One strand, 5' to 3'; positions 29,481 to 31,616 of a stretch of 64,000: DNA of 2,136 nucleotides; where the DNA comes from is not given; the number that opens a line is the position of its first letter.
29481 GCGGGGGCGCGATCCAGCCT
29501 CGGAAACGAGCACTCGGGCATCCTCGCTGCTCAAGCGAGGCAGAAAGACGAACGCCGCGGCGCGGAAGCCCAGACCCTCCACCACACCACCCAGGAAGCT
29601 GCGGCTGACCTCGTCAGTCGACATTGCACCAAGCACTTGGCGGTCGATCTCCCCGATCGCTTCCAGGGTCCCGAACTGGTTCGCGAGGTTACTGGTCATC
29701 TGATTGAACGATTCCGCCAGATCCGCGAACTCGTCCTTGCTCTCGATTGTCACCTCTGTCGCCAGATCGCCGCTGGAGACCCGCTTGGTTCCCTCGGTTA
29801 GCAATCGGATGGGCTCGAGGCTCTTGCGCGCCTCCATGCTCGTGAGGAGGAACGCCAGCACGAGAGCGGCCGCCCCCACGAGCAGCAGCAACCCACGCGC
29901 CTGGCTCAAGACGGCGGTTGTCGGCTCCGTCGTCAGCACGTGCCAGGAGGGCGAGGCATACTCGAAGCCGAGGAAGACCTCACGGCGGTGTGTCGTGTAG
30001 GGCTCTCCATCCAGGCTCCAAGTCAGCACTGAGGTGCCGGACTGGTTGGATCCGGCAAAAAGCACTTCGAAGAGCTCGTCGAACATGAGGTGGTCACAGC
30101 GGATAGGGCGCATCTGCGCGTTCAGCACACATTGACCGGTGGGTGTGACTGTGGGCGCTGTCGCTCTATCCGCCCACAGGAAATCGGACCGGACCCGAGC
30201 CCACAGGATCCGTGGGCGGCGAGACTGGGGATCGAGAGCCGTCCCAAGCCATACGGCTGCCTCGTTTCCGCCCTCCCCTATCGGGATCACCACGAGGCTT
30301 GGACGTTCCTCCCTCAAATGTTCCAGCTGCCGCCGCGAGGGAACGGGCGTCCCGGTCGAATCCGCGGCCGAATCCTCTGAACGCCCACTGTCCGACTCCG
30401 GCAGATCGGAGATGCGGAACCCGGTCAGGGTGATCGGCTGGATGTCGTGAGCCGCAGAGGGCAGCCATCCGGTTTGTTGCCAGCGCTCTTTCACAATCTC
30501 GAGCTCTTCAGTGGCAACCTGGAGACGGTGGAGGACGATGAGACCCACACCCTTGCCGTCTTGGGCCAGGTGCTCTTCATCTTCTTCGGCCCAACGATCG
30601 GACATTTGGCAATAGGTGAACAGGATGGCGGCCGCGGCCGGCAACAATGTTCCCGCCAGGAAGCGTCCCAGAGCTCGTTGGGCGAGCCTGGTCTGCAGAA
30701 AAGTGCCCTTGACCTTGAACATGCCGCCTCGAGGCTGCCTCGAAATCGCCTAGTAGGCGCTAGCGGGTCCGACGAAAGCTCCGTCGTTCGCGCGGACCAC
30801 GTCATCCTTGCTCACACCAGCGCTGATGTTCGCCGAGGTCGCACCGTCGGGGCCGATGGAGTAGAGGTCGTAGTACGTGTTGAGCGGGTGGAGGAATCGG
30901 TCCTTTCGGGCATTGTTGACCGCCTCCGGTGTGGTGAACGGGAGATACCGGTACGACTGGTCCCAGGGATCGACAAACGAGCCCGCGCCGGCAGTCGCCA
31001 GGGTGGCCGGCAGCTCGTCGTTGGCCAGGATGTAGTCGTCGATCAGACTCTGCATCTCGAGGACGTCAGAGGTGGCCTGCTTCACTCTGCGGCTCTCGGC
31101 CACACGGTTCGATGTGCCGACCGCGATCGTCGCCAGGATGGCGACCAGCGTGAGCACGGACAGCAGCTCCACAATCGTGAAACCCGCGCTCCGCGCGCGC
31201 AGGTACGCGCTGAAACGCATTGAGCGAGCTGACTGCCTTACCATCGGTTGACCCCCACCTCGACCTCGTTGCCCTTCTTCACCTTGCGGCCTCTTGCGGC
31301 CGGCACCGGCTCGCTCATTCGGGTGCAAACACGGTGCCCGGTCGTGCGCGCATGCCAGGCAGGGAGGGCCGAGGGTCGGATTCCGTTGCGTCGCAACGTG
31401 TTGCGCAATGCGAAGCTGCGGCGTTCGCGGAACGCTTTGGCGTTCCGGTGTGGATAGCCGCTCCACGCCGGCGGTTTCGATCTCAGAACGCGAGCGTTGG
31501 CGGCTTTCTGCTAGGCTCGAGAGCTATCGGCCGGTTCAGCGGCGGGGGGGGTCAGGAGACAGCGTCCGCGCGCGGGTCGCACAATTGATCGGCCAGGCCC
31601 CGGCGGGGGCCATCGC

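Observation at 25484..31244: GspG/H/I/J/K-like pseudopilin cluster split by an HD-GYP c-di-GMP phosphodiesterase gene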

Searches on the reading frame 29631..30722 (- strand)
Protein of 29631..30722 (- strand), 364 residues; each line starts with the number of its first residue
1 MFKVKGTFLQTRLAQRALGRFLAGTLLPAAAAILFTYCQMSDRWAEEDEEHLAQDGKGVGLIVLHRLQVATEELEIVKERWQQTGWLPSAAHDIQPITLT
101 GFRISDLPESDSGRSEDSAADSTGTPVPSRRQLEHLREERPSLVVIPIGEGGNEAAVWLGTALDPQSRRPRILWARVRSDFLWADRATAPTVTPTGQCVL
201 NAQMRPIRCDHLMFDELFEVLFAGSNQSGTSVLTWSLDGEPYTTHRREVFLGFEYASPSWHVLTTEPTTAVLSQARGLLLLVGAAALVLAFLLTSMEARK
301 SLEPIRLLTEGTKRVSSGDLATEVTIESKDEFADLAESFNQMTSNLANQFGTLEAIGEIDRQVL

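Call 35: find_homologous_proteins(query=window:29631-30722:-, max_evalue=0.001)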
Query seq(364 aa) (364 aa): 2 proteins with E <= 0.001 among 8000 candidates.
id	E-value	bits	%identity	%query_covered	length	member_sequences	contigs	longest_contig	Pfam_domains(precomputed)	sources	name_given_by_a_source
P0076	1.0e-7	49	42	25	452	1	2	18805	PF00672.31,PF02518.32,PF00512.32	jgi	jgi:two-component system sensor histidine kinase BaeS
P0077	8.4e-5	40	46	19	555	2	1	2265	PF00672.31,PF02518.32,PF21563.4,PF00512.32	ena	-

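Call 51: search_protein_representatives(protein=window:29832-30722:-)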
Query: 297 residues. Proteins with E-value up to 0.001 (for the whole library): 297; up to 1e-10: 56; up to 1e-30: 1. The best 150 are listed.
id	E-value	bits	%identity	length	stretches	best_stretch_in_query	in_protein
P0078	8.4e-195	661.8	100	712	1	1-297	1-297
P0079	1.5e-24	103.0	34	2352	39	228-271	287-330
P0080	1.0e-21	93.7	30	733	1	5-296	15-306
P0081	8.2e-21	90.7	29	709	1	3-295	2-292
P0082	3.5e-20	88.7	31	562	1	4-295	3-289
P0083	1.2e-19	86.9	31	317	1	7-296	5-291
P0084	4.5e-18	81.7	30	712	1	10-293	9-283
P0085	6.2e-18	81.3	30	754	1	7-278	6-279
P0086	7.7e-17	77.7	32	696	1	7-275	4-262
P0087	1.9e-16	76.4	27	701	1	7-281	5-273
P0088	2.0e-16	76.3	28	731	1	8-274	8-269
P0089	2.1e-15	73.0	30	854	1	7-279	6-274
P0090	2.3e-15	72.9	27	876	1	5-293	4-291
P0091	2.3e-15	72.8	27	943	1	5-295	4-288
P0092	4.4e-15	71.9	29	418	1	13-273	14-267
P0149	2.4e-09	53.1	29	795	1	22-295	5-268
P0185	5.3e-08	48.7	24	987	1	2-290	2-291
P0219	7.2e-07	45.0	23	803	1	7-266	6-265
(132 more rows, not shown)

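Call 63: predict_structure(alignment_id=A7)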
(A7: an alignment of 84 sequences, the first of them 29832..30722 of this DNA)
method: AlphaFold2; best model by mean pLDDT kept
length: 297 residues; sequences in the alignment: 84
mean_pLDDT: 88.0   pTM: 0.83
mean pLDDT of the five models: 88.0, 86.9, 86.9, 86.7, 86.3
residues with pLDDT >= 90: 184; 70-90: 85; 50-70: 28; < 50: 0
segments of 3 or more residues with pLDDT < 50: none
pLDDT, mean of each block of 10 residues (from residue 1): 61 88 88 92 92 95 97 96 89 83 92 69 90 96 92 90 93 96 75 85 92 82 76 93 95 97 91 84 89 81
secondary structure, 60 per line:
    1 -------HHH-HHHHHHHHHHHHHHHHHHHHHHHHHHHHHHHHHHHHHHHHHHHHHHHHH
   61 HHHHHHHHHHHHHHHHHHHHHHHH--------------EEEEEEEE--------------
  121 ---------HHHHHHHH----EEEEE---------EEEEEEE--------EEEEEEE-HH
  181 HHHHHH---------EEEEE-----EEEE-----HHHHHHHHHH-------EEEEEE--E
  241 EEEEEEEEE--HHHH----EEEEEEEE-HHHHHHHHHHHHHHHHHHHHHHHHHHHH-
elements in order: H12-84 E99-106 H130-137 E142-146 E156-162 E171-177 H179-186 E196-200 E206-209 H215-224 E232-237 E240-249 H252-255 E260-267 H269-296

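Call 65: fold_search(model_id=the predicted structure, library=pdb)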
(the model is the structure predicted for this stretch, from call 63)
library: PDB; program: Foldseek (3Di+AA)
matches with E <= 10: 1154; with E <= 0.001: 83
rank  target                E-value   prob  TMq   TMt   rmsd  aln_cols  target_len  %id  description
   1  6ioq                  6.6e-07  1.00  0.48  0.58   7.2       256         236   14  The ligand binding domain of Mlp24 with glycine (released 2019-03-06)
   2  6iou_A                3.1e-06  1.00  0.49  0.60   7.7       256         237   15  The ligand binding domain of Mlp24 with serine (released 2019-03-06)
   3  6ios                  5.4e-06  1.00  0.48  0.58   7.2       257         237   14  The ligand binding domain of Mlp24 with proline (released 2019-03-06)
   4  6iot_D                8.5e-06  1.00  0.46  0.55   7.6       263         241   14  The ligand binding domain of Mlp24 with arginine (released 2019-03-20)
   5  6iot_B                9.6e-06  1.00  0.48  0.58   7.5       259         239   11  The ligand binding domain of Mlp24 with arginine (released 2019-03-20)
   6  6ior_A                1.1e-05  1.00  0.50  0.59   7.7       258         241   13  The ligand binding domain of Mlp24 with asparagine (released 2019-03-20)
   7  6py3_B                1.1e-05  1.00  0.49  0.58   7.1       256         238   10  Crystal structure of ligand-binding domain of Pseudomonas fluorescens chemoreceptor CtaA in complex with L-isoleucine (released 2020-03-18)
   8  9a65_B                1.3e-05  1.00  0.57  0.28   7.6       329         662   11  Integrative model of YVAQ-MCPB by crosslinking MS and deep learning (released 2024-09-18)
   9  3lif_A                1.3e-05  1.00  0.49  0.57   6.8       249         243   16  Crystal Structure of the extracellular domain of the putative histidine kinase rpHK1S-Z16 (released 2010-05-05)
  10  6iop_B                1.3e-05  1.00  0.50  0.59   7.6       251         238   16  The ligand binding domain of Mlp24 (released 2019-03-20)
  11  6ior_C                1.8e-05  1.00  0.43  0.52   8.5       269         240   13  The ligand binding domain of Mlp24 with asparagine (released 2019-03-20)
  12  6py3_A                2.1e-05  1.00  0.49  0.60   6.9       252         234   11  Crystal structure of ligand-binding domain of Pseudomonas fluorescens chemoreceptor CtaA in complex with L-isoleucine (released 2020-03-18)
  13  4xmr_B                2.5e-05  1.00  0.35  0.40  17.3       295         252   10  Crystal structure of the sensory domain of the Campylobacter jejuni chemoreceptor Tlp3 (CcmL) with isoleucine bound. (released 2015-11-04)
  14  5ltv_E                3.2e-05  1.00  0.44  0.55   7.4       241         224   12  LIGAND BINDING DOMAIN OF PSEUDOMONAS AERUGINOSA PAO1 AMINO ACID CHEMORECPETOR PCTC IN COMPLEX WITH GABA (released 2017-09-20)
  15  9kpj                  3.4e-05  1.00  0.40  0.43   9.5       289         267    8  Crystal structure of Helicobacter pylori chemoreceptor TlpA ligand-binding domain in complex with indole (released 2025-10-22)
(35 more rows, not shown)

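Call 74: find_encoding_contigs(protein=P0091, flank=4000, max_places=2)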
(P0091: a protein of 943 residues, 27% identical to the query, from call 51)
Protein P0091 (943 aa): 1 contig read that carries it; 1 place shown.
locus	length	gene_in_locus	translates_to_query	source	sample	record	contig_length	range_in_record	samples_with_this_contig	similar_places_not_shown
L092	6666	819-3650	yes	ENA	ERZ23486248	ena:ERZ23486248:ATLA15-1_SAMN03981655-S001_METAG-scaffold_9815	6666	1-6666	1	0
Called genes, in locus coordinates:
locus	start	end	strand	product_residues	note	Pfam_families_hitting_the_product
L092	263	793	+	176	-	PF08334:T2SSG (faint)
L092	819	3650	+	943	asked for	PF00672:HAMP, PF00990:GGDEF, PF00563:EAL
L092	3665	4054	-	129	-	PF16658:RF3_C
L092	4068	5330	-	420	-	-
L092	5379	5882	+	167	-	-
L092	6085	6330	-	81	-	-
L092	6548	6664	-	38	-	?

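Call 75: find_encoding_contigs(protein=P0149, flank=4000, max_places=1)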
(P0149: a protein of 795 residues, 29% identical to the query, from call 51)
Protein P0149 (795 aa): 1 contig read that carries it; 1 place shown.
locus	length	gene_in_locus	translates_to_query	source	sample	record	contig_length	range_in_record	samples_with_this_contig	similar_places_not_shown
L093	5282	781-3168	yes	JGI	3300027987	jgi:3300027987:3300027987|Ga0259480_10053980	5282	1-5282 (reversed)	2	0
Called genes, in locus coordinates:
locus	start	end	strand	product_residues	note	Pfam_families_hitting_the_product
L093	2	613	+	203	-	?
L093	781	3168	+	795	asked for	PF00672:HAMP, PF13185:GAF_2 (faint), PF00512:HisKA (weak), PF02518:HATPase_c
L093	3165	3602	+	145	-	PF00072:Response_reg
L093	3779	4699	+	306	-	PF01063:Aminotran_4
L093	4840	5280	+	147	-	?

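Call 76: find_encoding_contigs(protein=P0185, flank=4000, max_places=1)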
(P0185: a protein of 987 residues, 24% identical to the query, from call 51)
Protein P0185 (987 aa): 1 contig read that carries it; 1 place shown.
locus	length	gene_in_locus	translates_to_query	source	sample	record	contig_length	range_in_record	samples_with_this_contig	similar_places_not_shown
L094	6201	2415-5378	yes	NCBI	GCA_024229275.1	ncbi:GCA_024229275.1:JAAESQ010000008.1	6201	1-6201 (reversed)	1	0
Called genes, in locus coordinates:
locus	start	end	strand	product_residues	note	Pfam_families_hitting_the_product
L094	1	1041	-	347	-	?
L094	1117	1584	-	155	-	PF07963:N_methyl (weak)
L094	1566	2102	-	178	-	-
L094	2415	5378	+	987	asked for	PF00672:HAMP, PF00512:HisKA, PF02518:HATPase_c, PF00072:Response_reg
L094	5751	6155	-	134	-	PF01966:HD, PF13487:HD_5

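Call 77: find_encoding_contigs(protein=P0219, flank=4000, max_places=1)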
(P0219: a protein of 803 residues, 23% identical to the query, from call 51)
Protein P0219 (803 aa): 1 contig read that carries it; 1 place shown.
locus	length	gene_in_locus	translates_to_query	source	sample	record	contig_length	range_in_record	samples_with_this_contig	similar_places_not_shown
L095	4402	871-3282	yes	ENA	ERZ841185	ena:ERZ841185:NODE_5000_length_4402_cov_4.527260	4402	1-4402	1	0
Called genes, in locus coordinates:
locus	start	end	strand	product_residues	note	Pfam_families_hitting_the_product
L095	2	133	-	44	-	?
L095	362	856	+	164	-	PF08334:T2SSG (faint)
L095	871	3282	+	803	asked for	PF00672:HAMP, PF01590:GAF, PF13185:GAF_2, PF13492:GAF_3, PF00512:HisKA, PF02518:HATPase_c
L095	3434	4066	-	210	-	PF13432:TPR_16, PF13414:TPR_11 (weak), PF14559:TPR_19, PF13431:TPR_17 (weak), PF13424:TPR_12, PF13432:TPR_16, PF13414:TPR_11 (weak), PF14559:TPR_19 (weak), +12 more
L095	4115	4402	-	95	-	?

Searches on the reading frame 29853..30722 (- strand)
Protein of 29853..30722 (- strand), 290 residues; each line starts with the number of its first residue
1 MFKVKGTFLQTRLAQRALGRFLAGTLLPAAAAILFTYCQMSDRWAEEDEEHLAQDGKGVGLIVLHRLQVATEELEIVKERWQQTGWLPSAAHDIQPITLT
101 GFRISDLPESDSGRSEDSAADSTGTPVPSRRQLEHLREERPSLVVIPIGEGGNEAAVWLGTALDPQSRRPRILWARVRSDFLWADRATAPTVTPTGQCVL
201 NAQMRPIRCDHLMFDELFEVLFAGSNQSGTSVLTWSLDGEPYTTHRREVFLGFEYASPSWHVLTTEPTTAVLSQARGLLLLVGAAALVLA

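Call 39: find_homologous_proteins(query=A6, max_evalue=0.00001)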
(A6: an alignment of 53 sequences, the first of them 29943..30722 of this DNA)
Query A6 (53 sequences): 8000 candidates shared short words with the query, none scored E <= 0.00001.

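Call 41: search_solved_structures(query=A5, max_evalue=10, show_alignments=2)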
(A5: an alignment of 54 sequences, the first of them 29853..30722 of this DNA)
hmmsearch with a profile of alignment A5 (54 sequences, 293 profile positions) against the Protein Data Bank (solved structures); distinct sequences matched with E-value up to 10: 4.
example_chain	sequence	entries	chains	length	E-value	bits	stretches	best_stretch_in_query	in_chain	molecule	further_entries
4jgq_A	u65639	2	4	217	0.051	16.3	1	156-211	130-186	Sporulation kinase D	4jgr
4jgo_A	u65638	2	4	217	0.062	16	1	157-211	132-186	Sporulation kinase D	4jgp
9pxg_C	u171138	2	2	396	0.31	13.7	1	85-164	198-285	Outer membrane protein assembly factor BamC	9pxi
9fqr_Km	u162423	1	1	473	1.6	11.3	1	190-246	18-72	Tubulin alpha-3 chain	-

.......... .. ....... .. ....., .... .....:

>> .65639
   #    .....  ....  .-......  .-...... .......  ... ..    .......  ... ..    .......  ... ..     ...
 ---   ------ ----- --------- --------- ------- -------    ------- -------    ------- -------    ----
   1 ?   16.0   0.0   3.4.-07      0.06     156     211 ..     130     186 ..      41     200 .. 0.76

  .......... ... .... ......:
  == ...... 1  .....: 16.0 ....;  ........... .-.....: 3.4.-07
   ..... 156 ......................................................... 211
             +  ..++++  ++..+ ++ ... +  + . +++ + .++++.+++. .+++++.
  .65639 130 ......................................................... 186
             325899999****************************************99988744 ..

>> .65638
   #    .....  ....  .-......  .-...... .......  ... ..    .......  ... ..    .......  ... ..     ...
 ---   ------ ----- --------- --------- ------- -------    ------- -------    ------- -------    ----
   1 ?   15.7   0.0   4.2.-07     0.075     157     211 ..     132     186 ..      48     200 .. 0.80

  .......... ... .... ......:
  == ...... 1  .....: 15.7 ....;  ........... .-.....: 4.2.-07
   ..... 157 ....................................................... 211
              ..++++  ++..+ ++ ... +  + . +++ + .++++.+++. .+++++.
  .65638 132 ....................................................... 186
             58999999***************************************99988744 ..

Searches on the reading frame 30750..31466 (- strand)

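Call 3: search_protein_families(library=pfam, proteins=[window:30750-31466:-], max_evalue=0.1)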
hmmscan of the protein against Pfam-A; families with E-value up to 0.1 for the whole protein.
window:30750-31466:- (238 aa): 2 families
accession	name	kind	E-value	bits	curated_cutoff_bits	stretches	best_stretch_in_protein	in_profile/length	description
PF07963.17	N_methyl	-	7.7e-05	22.6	21.2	1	91-115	2-26/27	Prokaryotic N-terminal methylation motif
PF08334.16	T2SSG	-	0.017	15.6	21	0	125-212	8-98/108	Type II secretion system (T2SS), protein G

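Call 4: search_protein_families(library=ncbifam, proteins=[window:30750-31466:-], max_evalue=0.1)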
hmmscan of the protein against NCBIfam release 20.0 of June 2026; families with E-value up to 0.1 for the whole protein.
window:30750-31466:- (238 aa): 11 families
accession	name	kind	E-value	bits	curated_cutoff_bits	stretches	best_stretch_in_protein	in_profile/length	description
TIGR01710.1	typeII_sec_gspG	equivalog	4.3e-06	26.8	88.85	1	95-211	2-122/134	type II secretion system major pseudopilin GspG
TIGR01708.2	typeII_sec_gspH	equivalog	5.8e-06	26.4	80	1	94-137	2-45/169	type II secretion system minor pseudopilin GspH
TIGR02532.1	IV_pilin_GFxxxE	domain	0.00066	19.4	16.3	1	94-116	2-24/24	prepilin-type N-terminal cleavage/methylation domain-containing protein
NF041775.1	typeIV_PilA_Myxo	equivalog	0.0024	17.9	400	1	83-131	1-46/214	type IV pilin protein PilA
NF007800.0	PRK10506.1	equivalog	0.0064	16.3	158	1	92-137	7-52/163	prepilin peptidase-dependent protein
NF007862.0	PRK10574.1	equivalog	0.0089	16.2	138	1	92-120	3-31/145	prepilin peptidase-dependent pilin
NF040999.1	pilin_ComGC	equivalog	0.024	14.8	75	1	94-149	2-57/84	competence type IV pilus major pilin ComGC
NF038303.1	EPS_HpsB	equivalog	0.034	14.1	150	1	93-133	2-46/211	hormogonium polysaccharide secretion pseudopilin HpsB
NF040982.1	ComGD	equivalog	0.035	14.5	70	1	94-132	2-44/139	competence type IV pilus minor pilin ComGD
TIGR02596.1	TIGR02596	subfamily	0.036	14.1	70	1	96-135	1-40/196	Verru_Chthon cassette protein D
NF041013.1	T4P_ComGE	equivalog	0.064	13.4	49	1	95-136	5-46/83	competence type IV pilus minor pilin ComGE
